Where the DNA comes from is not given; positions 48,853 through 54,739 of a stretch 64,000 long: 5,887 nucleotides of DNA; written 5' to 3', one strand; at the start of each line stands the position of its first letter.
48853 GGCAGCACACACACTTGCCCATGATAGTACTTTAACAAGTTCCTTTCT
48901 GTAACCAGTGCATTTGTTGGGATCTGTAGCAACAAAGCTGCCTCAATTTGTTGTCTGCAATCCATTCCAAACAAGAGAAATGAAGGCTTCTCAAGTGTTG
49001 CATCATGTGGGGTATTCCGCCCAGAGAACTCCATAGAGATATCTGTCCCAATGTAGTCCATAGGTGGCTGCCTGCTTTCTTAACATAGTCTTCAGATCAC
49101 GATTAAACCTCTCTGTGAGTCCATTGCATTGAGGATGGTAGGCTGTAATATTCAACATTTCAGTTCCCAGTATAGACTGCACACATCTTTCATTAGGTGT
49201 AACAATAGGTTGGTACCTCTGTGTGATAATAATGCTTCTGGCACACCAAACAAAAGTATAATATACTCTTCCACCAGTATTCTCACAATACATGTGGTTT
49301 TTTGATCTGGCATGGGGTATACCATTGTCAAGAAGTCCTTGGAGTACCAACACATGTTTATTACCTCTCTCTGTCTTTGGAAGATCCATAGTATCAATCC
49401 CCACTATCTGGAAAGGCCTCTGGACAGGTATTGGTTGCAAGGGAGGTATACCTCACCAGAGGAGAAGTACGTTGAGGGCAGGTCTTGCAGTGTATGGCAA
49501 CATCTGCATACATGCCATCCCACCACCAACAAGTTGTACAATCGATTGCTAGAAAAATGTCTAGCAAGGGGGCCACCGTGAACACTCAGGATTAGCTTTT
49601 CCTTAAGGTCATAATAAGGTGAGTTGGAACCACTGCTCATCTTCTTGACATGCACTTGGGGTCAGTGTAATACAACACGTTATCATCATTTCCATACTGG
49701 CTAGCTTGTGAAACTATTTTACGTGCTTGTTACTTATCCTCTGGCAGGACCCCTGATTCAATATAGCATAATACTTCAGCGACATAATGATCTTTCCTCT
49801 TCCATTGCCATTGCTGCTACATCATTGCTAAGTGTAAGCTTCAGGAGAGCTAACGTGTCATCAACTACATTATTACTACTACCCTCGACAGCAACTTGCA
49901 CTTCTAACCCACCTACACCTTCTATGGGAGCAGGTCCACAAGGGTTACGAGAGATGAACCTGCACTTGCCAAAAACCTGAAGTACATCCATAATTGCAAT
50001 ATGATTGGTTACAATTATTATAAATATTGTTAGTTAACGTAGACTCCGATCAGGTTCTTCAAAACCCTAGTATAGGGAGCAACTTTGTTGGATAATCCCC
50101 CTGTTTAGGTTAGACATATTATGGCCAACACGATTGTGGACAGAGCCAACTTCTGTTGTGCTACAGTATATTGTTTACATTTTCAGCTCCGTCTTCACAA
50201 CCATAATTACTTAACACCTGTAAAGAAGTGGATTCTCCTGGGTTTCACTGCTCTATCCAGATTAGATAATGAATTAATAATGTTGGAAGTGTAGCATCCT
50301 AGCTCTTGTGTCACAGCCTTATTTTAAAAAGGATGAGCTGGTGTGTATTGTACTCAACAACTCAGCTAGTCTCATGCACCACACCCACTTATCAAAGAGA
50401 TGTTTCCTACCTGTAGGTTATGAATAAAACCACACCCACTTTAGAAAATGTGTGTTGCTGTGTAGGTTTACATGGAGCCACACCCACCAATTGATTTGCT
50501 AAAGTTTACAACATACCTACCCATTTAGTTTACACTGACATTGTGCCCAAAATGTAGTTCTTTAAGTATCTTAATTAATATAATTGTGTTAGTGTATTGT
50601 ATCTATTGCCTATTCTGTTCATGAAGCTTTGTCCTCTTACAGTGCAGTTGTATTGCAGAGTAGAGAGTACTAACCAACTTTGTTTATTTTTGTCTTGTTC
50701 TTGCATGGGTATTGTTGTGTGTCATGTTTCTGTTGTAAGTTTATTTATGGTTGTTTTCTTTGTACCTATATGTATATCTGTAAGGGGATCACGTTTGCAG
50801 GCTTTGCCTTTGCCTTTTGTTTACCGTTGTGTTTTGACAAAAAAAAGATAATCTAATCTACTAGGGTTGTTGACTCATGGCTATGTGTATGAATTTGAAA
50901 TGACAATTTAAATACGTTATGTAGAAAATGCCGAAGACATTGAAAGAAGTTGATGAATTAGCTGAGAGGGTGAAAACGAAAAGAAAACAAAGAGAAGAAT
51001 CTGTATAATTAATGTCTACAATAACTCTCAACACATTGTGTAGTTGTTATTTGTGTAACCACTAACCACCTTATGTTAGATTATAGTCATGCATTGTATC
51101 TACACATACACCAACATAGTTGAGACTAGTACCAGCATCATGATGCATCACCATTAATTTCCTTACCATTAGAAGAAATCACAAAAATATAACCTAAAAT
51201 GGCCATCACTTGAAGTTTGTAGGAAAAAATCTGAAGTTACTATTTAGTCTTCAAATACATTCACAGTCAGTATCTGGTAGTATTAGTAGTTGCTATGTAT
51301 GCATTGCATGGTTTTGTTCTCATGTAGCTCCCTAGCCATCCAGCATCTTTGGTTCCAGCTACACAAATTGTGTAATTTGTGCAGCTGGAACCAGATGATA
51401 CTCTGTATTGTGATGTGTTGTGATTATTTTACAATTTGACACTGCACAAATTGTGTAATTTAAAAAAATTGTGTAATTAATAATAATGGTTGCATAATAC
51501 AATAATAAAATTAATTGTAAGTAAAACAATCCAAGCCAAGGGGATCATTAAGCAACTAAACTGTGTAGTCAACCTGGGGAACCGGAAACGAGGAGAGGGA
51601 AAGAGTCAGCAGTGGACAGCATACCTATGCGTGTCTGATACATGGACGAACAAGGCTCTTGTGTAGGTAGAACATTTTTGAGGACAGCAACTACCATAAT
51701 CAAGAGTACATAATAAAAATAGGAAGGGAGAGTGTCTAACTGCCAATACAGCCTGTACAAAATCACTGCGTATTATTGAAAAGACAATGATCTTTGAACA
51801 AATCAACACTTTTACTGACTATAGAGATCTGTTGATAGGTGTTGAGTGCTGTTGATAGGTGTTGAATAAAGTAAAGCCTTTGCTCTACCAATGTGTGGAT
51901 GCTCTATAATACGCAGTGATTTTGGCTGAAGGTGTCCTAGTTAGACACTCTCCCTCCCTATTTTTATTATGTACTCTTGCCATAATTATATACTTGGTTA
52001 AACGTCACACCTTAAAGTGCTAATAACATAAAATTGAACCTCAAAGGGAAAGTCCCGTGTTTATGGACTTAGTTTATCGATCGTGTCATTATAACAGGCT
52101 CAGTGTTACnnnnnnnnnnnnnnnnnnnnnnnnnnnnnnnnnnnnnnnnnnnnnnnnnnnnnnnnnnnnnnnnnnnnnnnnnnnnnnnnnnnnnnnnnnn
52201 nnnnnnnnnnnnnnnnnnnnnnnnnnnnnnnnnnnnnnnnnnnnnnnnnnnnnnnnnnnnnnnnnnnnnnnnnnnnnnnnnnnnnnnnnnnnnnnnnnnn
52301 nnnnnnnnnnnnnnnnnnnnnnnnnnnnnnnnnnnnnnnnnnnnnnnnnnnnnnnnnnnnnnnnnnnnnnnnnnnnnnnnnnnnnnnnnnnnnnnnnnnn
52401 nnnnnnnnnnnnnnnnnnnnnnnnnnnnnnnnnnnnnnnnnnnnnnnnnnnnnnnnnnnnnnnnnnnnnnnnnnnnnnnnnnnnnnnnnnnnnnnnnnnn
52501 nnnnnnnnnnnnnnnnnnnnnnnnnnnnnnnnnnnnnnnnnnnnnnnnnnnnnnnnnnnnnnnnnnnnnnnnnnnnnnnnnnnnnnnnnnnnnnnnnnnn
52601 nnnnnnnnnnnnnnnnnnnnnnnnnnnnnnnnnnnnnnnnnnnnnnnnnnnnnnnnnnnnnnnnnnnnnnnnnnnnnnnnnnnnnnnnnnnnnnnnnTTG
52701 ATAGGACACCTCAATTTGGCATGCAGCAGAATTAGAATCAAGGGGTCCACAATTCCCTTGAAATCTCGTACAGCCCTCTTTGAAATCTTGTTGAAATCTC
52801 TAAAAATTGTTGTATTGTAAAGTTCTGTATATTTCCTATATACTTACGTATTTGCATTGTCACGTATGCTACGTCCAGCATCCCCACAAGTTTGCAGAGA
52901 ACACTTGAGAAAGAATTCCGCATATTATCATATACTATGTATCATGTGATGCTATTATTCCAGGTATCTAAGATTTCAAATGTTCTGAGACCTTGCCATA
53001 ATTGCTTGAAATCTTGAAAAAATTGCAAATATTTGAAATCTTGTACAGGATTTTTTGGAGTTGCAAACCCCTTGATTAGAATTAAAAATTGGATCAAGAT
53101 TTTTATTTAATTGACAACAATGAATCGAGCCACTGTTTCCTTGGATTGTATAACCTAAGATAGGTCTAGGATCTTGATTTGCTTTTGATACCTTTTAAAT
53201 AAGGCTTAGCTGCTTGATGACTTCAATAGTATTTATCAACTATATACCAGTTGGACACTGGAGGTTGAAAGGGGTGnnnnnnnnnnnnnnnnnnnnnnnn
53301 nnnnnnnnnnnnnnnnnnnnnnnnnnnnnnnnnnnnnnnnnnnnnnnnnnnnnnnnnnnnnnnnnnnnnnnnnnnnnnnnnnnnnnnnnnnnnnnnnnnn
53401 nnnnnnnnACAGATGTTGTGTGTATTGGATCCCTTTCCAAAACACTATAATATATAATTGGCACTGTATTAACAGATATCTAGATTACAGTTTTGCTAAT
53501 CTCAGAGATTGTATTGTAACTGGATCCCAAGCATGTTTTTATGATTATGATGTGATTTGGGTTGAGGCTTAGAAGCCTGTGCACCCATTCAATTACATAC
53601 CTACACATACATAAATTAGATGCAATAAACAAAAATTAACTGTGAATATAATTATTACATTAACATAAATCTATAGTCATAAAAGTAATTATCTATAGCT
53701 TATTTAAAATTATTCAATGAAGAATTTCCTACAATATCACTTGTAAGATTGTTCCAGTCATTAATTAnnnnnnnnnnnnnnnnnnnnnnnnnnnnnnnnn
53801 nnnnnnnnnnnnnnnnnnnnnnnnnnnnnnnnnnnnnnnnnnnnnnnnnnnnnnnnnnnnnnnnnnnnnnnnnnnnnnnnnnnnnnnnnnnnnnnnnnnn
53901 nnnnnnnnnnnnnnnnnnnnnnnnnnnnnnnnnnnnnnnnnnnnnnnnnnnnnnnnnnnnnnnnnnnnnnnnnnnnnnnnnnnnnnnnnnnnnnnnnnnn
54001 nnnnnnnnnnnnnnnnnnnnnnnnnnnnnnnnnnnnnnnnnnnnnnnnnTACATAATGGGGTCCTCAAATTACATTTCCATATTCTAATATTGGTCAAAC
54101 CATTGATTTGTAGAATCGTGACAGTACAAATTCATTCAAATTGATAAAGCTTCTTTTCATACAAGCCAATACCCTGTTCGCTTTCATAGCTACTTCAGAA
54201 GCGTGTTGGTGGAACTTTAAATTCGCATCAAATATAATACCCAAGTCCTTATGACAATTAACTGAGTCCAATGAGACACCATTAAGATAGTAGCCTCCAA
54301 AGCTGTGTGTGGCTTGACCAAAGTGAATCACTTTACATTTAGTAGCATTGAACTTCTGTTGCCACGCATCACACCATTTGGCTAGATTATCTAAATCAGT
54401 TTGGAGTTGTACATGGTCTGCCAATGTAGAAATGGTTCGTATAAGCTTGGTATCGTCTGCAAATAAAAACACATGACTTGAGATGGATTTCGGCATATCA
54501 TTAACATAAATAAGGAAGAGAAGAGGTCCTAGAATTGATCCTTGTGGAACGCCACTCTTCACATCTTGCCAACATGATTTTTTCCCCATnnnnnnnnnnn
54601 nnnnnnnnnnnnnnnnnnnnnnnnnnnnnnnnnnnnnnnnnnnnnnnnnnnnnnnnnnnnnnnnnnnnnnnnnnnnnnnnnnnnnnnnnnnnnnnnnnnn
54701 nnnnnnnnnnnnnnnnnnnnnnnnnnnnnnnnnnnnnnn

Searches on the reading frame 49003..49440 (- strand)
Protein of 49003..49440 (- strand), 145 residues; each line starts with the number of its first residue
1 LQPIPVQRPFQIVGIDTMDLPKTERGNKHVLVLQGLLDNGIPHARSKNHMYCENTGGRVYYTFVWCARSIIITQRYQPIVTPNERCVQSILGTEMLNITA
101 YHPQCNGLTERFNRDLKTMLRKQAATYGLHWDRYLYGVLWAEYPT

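Call 72: search_protein_families(library=pfam, proteins=[window:49003-49440:-], max_evalue=0.001)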
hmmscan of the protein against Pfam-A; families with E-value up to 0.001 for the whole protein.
window:49003-49440:- (145 aa): 1 family
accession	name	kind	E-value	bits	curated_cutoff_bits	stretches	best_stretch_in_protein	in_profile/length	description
PF13683.12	rve_3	-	0.00036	20.7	26.5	1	92-125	2-35/67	Integrase core domain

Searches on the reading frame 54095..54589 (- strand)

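Call 72: search_protein_families(library=pfam, proteins=[window:54095-54589:-], max_evalue=0.001)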
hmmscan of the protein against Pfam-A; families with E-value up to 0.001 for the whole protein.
window:54095-54589:- (164 aa): 1 family
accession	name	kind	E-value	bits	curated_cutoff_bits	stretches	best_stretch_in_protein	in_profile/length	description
PF00078.32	RVT_1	-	9.6e-13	48.7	29.6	1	10-95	115-194/205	Reverse transcriptase (RNA-dependent DNA polymerase)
